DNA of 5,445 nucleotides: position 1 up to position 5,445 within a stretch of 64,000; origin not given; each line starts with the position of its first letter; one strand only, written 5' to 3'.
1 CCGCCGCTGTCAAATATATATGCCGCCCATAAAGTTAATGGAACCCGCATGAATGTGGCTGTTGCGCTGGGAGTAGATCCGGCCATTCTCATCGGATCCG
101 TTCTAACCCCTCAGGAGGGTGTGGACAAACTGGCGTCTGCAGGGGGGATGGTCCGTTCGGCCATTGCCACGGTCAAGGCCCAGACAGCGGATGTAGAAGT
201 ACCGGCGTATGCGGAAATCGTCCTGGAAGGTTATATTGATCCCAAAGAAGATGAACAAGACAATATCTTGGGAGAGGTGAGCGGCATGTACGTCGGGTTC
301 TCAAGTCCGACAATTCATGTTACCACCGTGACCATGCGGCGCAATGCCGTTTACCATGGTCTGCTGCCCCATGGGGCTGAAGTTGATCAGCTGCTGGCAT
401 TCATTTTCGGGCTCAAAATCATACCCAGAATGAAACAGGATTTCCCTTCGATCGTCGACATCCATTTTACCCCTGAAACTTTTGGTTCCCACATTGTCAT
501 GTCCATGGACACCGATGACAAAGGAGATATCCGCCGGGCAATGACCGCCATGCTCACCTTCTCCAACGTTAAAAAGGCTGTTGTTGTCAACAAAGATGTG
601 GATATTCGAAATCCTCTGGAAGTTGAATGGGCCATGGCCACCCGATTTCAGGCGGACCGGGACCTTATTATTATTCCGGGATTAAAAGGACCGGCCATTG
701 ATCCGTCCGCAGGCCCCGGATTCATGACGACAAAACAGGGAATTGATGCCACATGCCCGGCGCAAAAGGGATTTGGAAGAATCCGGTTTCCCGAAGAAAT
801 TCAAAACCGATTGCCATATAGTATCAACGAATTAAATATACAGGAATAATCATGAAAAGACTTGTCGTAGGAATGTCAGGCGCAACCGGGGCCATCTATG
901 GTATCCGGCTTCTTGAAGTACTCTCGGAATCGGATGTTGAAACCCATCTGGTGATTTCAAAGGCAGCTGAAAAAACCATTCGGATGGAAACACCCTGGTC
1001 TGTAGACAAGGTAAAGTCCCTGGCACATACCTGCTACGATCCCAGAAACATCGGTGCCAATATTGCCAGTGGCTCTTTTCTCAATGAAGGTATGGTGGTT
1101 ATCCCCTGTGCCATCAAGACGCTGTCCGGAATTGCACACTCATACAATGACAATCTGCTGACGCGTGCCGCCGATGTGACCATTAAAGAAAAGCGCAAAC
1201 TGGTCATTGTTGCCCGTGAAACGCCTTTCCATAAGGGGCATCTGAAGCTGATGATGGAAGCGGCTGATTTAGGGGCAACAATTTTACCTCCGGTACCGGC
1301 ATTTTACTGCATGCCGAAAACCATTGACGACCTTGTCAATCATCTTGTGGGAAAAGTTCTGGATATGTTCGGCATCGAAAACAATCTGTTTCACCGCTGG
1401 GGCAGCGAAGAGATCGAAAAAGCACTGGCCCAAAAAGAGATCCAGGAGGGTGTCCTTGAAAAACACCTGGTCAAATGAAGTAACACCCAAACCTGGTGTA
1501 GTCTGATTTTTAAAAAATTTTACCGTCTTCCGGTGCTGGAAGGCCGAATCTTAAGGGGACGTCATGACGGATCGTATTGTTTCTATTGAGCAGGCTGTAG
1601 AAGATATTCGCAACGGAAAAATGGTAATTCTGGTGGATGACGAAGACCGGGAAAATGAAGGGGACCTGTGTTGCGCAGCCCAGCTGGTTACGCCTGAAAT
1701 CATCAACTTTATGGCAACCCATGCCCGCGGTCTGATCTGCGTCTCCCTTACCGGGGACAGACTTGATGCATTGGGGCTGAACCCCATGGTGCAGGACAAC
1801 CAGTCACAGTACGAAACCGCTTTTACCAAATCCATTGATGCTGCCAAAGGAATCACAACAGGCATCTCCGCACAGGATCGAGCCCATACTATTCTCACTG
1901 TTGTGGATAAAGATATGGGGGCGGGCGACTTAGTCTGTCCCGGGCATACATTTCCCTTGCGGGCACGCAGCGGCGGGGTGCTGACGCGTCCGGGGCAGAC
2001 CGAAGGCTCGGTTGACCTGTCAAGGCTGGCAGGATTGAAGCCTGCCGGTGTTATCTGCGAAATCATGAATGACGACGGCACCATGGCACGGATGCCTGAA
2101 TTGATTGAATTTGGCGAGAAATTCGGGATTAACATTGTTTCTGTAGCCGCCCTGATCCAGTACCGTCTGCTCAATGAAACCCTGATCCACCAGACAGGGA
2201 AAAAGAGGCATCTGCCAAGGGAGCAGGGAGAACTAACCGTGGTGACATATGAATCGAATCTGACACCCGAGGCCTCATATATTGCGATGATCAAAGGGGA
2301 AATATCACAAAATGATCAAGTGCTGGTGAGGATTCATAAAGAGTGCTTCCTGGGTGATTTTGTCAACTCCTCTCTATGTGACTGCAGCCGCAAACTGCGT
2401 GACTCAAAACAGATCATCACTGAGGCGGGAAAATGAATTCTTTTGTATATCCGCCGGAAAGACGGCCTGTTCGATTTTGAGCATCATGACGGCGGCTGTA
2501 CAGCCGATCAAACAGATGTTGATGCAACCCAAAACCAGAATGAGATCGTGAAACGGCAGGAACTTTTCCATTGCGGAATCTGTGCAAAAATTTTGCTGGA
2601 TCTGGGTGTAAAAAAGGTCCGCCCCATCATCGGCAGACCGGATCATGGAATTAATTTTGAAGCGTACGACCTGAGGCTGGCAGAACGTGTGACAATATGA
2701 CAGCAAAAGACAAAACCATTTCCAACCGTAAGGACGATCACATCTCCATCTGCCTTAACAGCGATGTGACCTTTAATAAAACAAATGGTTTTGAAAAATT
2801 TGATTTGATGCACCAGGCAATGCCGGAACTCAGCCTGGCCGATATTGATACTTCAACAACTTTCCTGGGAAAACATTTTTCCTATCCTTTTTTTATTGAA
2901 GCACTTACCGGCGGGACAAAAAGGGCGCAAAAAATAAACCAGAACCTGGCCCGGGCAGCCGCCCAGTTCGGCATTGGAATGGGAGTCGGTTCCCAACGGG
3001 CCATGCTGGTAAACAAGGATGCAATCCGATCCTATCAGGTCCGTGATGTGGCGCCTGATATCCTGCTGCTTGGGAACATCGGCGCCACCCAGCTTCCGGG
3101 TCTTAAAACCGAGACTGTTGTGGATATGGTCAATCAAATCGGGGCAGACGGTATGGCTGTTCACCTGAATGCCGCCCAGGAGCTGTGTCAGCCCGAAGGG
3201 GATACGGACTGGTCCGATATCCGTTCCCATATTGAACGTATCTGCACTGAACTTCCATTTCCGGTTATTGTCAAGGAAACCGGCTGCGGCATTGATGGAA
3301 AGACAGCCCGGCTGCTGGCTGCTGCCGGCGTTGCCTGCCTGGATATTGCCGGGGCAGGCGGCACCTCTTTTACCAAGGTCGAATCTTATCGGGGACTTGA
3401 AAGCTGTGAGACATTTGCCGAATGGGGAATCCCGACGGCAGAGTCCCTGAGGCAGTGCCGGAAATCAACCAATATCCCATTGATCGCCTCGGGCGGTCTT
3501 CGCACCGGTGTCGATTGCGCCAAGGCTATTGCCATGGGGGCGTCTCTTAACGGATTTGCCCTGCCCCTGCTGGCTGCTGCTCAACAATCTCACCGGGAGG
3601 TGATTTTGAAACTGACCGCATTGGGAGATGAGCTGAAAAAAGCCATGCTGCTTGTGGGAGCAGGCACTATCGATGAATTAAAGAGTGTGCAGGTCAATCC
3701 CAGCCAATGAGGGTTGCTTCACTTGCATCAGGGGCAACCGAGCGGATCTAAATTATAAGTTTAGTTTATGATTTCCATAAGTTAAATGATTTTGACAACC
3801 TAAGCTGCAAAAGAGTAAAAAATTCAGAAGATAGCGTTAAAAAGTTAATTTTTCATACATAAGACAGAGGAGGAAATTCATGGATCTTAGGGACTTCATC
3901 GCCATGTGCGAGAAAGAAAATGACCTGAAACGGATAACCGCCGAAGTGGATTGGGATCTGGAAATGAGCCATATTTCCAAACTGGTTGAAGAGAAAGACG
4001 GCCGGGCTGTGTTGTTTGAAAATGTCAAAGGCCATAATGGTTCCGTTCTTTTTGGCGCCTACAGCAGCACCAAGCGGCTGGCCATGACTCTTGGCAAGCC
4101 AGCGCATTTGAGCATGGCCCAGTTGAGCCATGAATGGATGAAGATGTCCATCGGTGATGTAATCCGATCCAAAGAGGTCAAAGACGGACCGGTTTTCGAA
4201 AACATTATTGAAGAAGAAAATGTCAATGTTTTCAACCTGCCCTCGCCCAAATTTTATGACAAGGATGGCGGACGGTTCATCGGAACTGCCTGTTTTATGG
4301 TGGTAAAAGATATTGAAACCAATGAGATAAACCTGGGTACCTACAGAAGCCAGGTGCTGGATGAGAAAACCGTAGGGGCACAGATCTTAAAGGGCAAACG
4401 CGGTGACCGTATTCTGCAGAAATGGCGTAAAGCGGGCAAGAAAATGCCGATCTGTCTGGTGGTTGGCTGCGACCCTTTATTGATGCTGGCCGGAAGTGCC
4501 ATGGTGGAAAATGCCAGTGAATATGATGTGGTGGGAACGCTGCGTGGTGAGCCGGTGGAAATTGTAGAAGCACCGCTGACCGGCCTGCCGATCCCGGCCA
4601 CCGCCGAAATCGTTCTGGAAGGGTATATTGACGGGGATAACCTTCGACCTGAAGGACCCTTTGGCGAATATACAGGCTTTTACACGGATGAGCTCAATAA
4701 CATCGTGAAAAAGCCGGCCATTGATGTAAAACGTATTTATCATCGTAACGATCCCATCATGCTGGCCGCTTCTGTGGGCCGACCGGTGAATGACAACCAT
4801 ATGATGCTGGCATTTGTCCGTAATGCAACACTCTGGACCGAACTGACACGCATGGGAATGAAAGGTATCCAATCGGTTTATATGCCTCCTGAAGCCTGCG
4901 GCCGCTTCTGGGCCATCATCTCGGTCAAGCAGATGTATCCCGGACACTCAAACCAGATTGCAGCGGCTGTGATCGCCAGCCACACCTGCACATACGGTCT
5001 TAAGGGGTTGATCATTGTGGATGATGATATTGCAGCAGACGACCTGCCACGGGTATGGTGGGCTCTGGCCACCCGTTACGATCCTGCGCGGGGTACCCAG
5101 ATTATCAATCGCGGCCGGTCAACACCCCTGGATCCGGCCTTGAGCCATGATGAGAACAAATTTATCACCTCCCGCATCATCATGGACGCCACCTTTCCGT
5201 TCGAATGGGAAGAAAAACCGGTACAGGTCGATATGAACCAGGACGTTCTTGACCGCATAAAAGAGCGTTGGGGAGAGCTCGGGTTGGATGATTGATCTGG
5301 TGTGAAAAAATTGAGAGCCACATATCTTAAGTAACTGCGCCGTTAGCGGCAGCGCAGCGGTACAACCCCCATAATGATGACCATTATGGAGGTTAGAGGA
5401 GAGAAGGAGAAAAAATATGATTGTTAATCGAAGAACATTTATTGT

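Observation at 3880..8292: Phenylphosphate-carboxylase-like UbiD module with an extra small subunit and a terminator before the phosphatase subunit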

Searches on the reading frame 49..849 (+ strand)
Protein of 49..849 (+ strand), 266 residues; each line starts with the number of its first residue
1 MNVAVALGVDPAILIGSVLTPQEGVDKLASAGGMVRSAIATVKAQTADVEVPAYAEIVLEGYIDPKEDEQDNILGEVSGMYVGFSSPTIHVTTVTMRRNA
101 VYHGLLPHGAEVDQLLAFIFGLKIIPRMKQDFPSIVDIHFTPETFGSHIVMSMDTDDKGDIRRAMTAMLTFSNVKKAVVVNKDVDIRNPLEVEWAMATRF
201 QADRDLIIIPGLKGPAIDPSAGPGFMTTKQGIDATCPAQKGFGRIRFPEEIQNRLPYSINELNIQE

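Call 16: search_protein_families(library=pfam, proteins=[window:49-849:+], max_evalue=0.001)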
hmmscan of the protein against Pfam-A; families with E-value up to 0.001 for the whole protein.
window:49-849:+ (266 aa): 2 families
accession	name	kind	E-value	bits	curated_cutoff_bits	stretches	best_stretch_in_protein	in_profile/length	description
PF01977.22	UbiD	-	3.4e-28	98.7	23.3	1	1-107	95-203/206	3-octaprenyl-4-hydroxybenzoate carboxy-lyase Rift-related domain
PF20696.2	UbiD_C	-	5.4e-28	98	24.2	1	121-234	9-127/127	3-octaprenyl-4-hydroxybenzoate carboxy-lyase C-terminal domain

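Call 44: search_protein_families(library=ncbifam, proteins=[window:49-849:+], max_evalue=0.00001)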
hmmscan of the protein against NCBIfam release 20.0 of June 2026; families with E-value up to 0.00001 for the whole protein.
window:49-849:+ (266 aa): 7 families
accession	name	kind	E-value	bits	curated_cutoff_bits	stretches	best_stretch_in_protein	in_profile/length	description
TIGR00148.1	TIGR00148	subfamily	5.5e-53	180.2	244.85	1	1-236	196-437/438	UbiD family decarboxylase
NF041204.1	VdcC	exception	1.3e-38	132.6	650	1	1-239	196-440/467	non-oxidative hydroxyarylic acid decarboxylases subunit C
NF008175.0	PRK10922.1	equivalog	1.5e-30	106.2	788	1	2-258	216-484/497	4-hydroxy-3-polyprenylbenzoate decarboxylase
TIGR03701.1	mena_SCO4490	equivalog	1.2e-28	100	495.9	1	1-211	200-416/433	menaquinone biosynthesis decarboxylase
TIGR02723.1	phenyl_P_alpha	equivalog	1.4e-10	40.4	564.6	1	25-223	222-427/485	phenylphosphate carboxylase subunit alpha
TIGR02724.1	phenyl_P_beta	equivalog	2.5e-10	39.4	468.95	1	1-237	191-442/472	phenylphosphate carboxylase subunit beta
NF041219.1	BagN_FevL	exception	2.6e-10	39.4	1000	1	1-115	217-332/502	bagremycin/ferroverdin biosynthesis UbiD family decarboxylase BagN/FevL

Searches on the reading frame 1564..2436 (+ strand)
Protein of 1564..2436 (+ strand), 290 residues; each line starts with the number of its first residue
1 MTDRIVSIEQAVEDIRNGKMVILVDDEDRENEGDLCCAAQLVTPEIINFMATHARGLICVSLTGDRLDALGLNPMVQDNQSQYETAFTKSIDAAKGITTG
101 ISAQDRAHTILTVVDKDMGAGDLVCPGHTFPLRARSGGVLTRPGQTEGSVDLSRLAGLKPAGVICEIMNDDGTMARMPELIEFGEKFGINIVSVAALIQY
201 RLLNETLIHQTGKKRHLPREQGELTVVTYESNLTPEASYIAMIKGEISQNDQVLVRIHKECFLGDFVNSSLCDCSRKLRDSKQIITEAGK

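Call 16: search_protein_families(library=pfam, proteins=[window:1564-2436:+], max_evalue=0.001)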
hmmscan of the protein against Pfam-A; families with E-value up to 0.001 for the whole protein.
window:1564-2436:+ (290 aa): 2 families
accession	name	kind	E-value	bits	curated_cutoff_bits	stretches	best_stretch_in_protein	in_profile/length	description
PF00926.24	DHBP_synthase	-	6.6e-84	280.6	26.4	1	9-200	1-191/191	3,4-dihydroxy-2-butanone 4-phosphate synthase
PF00925.25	GTP_cyclohydro2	-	4.3e-15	56.1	23.3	1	214-289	5-76/165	GTP cyclohydrolase II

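Call 44: search_protein_families(library=ncbifam, proteins=[window:1564-2436:+], max_evalue=0.00001)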
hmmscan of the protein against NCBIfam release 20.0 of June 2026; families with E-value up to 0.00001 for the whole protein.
window:1564-2436:+ (290 aa): 11 families
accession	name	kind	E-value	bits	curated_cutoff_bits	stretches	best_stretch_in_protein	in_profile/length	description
NF006803.0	PRK09311.1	equivalog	2.9e-108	362.3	569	1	4-290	8-292/417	bifunctional 3,4-dihydroxy-2-butanone-4-phosphate synthase/GTP cyclohydrolase II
NF010626.1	PRK14019.1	equivalog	5e-106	354.7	513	1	5-289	2-284/364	bifunctional 3,4-dihydroxy-2-butanone-4-phosphate synthase/GTP cyclohydrolase II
NF006806.0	PRK09319.1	equivalog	5.6e-106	355.4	764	1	7-289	13-297/561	bifunctional 3,4-dihydroxy-2-butanone-4-phosphate synthase/GTP cyclohydrolase II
NF009132.0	PRK12485.1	equivalog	3.6e-89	299.4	693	1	7-270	5-266/369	bifunctional 3,4-dihydroxy-2-butanone-4-phosphate synthase/GTP cyclohydrolase II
NF006804.0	PRK09314.1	equivalog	2.3e-87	293.3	432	1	5-216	3-213/339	bifunctional 3,4-dihydroxy-2-butanone 4-phosphate synthase/GTP cyclohydrolase II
TIGR00506.1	ribB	equivalog_domain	3.7e-73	245.4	177.45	1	7-201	4-204/204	3,4-dihydroxy-2-butanone-4-phosphate synthase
NF006805.0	PRK09318.1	equivalog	5.9e-46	157.2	486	1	11-289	4-269/387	bifunctional 3,4-dihydroxy-2-butanone-4-phosphate synthase/GTP cyclohydrolase II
NF004437.0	PRK05773.1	equivalog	1.5e-21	76.7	262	1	7-194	2-210/219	3,4-dihydroxy-2-butanone 4-phosphate synthase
NF001591.0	PRK00393.1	subfamily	6.7e-14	51.7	148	1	212-289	7-83/199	GTP cyclohydrolase II RibA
TIGR00505.1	ribA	equivalog_domain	1.2e-12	47.7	205.85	1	212-289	3-79/191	GTP cyclohydrolase II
NF006456.0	PRK08815.1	equivalog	1.3e-11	44.4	464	1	148-288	123-252/376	GTP cyclohydrolase II RibA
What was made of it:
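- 1564..2700 (+): ribB (DHBP synthase) fused to a divergent GTP cyclohydrolase II domain. The fusion is interrupted by an in-frame TGA at 2434-2436. TIGR00506 scores 245 bits (cut-off 177) (call 44).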

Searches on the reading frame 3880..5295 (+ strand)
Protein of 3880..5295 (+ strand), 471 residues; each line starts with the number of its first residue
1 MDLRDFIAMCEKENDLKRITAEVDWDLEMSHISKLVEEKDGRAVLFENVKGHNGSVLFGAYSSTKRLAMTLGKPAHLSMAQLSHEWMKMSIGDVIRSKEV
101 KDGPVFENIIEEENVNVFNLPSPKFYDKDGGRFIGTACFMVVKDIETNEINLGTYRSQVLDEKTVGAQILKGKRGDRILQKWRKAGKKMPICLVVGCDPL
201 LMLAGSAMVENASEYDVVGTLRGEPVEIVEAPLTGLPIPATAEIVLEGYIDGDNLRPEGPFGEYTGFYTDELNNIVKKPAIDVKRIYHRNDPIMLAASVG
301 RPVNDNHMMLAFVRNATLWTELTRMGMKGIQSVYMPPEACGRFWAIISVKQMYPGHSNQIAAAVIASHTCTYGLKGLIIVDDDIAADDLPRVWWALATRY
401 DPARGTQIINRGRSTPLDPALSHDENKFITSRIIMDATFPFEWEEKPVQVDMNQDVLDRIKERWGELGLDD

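Call 6: search_protein_families(library=ncbifam, proteins=[window:3880-5295:+], max_evalue=0.01)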
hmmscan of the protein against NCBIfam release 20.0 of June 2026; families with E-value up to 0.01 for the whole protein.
window:3880-5295:+ (471 aa): 7 families
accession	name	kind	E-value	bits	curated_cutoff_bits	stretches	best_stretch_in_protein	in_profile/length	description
TIGR02724.1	phenyl_P_beta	equivalog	1.9e-193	643.1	468.95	1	1-470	1-472/472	phenylphosphate carboxylase subunit beta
TIGR00148.1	TIGR00148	subfamily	1.1e-100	337.4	244.85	1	3-439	1-437/438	UbiD family decarboxylase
NF041204.1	VdcC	exception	9.9e-87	291.3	650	1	2-451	3-449/467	non-oxidative hydroxyarylic acid decarboxylases subunit C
TIGR03701.1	mena_SCO4490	equivalog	2.8e-82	276.8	495.9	1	5-419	1-423/433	menaquinone biosynthesis decarboxylase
NF008175.0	PRK10922.1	equivalog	7.8e-67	225.9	788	2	97-468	122-489/497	4-hydroxy-3-polyprenylbenzoate decarboxylase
TIGR02723.1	phenyl_P_alpha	equivalog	3.5e-60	204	564.6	1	4-464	11-476/485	phenylphosphate carboxylase subunit alpha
NF041219.1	BagN_FevL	exception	2.4e-48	164.9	1000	1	2-434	19-465/502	bagremycin/ferroverdin biosynthesis UbiD family decarboxylase BagN/FevL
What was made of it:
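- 3880..5295 (+): ppcB, phenylphosphate carboxylase beta subunit (471 aa, 52.8 kDa). TIGR02724 scores 643.1 bits (cut-off 468.95) over the full length (call 6).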

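Call 7: search_protein_families(library=pfam, proteins=[window:3880-5295:+], max_evalue=0.01)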
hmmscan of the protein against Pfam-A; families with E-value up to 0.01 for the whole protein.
window:3880-5295:+ (471 aa): 3 families
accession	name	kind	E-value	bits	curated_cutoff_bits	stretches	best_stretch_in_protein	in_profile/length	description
PF01977.22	UbiD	-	1.3e-61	207.9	23.3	1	99-302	2-206/206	3-octaprenyl-4-hydroxybenzoate carboxy-lyase Rift-related domain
PF20696.2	UbiD_C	-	6.2e-34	117.2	24.2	1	307-437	1-127/127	3-octaprenyl-4-hydroxybenzoate carboxy-lyase C-terminal domain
PF20695.2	UbiD_N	-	2.7e-20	72.6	24.3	1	8-84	2-76/78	3-octaprenyl-4-hydroxybenzoate carboxy-lyase N-terminal domain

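Call 52: search_solved_structures(query=window:3880-5295:+, max_evalue=1e-10, show_alignments=0)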
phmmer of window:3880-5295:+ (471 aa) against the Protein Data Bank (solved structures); distinct sequences matched with E-value up to 1e-10: 38.
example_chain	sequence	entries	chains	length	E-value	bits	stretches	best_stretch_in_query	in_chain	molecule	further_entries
7pda_A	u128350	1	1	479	1.2e-73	251.6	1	16-464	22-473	UbiD family decarboxylase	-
2idb_A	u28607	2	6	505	1.7e-57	198.4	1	97-469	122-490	3-octaprenyl-4-hydroxybenzoate carboxy-lyase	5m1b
5m1c_A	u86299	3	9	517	1.8e-57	198.3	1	97-469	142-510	3-octaprenyl-4-hydroxybenzoate carboxy-lyase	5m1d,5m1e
7ae4_A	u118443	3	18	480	1.3e-48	169.1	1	2-452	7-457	Phenolic acid decarboxylase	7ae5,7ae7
7abn_D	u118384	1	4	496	6.1e-48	166.9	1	1-470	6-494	UbiD-like decarboxylase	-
4ip2_A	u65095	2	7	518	7.2e-48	166.7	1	1-470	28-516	Aromatic Acid Decarboxylase | PA0254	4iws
7abo_C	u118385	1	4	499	3.1e-47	164.6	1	1-470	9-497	UbiD-like decarboxylase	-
7nf0_A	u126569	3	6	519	4.9e-44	154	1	3-469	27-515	Ferulic acid decarboxylase 1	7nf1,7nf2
6h6x_B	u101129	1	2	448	8.6e-44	153.2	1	3-442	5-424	3-polyprenyl-4-hydroxybenzoate decarboxylase and related decarboxylases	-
7ney_A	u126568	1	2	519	1.1e-43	152.8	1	2-469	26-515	Ferulic acid decarboxylase 1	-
6h6v_A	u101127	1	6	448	7.4e-43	150.1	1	3-442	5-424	3-polyprenyl-4-hydroxybenzoate decarboxylase and related decarboxylases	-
6r2z_A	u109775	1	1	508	2.4e-42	148.4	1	3-469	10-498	Ferulic acid decarboxylase 1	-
4za4_A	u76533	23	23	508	3.3e-42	148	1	3-469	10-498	Fdc1 | Putative uncharacterized protein An03g06590 | A niger Fdc1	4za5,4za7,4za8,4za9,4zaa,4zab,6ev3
8oeh_A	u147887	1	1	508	4.6e-42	147.5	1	3-469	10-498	Ferulic acid decarboxylase 1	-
7nf3_A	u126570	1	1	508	4.6e-42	147.5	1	3-469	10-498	Ferulic acid decarboxylase 1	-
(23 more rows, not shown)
